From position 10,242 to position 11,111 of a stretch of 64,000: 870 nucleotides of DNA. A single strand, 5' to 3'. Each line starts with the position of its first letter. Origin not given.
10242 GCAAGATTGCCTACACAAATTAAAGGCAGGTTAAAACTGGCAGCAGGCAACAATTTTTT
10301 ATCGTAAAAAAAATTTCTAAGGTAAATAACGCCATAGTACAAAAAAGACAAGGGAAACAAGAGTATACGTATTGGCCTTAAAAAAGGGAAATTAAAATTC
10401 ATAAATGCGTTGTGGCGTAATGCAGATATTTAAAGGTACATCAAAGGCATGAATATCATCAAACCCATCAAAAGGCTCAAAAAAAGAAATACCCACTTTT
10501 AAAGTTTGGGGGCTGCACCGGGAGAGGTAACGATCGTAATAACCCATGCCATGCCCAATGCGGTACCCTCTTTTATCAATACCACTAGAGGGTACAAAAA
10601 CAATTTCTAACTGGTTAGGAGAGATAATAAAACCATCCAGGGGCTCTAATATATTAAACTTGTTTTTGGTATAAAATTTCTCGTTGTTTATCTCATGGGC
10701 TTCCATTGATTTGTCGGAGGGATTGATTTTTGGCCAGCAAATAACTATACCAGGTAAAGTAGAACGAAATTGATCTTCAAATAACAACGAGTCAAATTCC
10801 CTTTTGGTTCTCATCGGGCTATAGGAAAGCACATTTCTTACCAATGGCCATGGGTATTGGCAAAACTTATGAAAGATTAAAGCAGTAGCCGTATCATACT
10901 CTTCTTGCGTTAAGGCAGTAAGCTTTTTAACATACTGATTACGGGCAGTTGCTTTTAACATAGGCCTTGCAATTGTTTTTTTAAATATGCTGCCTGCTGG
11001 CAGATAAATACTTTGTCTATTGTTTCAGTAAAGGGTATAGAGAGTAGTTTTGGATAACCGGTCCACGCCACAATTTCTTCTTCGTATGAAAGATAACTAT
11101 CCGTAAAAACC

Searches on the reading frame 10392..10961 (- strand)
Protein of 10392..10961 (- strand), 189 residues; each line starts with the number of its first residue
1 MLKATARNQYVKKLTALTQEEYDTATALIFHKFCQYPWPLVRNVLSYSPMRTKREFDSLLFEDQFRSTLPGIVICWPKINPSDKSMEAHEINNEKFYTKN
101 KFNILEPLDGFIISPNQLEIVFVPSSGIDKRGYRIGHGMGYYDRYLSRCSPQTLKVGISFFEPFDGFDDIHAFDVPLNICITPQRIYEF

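Call 51: find_encoding_contigs(protein=window:10392-10961:-, flank=10000, max_places=3)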
Protein window:10392-10961:- (189 aa): 2 contigs read that carry it; 2 places shown.
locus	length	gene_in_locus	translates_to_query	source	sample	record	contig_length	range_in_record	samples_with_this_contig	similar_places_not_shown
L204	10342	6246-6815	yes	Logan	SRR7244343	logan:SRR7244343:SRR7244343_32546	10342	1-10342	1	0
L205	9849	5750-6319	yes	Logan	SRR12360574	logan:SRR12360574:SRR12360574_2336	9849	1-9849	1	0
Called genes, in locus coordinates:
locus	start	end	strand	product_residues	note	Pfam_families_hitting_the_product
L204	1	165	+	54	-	?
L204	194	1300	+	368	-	-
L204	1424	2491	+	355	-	PF01116:F_bP_aldolase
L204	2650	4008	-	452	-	PF01554:MatE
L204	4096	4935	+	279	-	PF12864:DUF3822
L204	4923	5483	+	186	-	PF03602:Cons_hypoth95, PF02475:TRM5-TYW2_MTfase (weak), PF13847:Methyltransf_31 (weak), PF13649:Methyltransf_25 (weak)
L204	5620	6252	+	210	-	PF13500:AAA_26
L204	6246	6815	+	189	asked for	PF01812:5-FTHF_cyc-lig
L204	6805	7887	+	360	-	PF02606:LpxK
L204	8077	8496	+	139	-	PF00436:SSB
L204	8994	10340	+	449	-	?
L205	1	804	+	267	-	?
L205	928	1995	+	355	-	PF01116:F_bP_aldolase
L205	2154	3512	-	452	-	PF01554:MatE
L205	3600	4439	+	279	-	PF12864:DUF3822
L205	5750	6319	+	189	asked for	PF01812:5-FTHF_cyc-lig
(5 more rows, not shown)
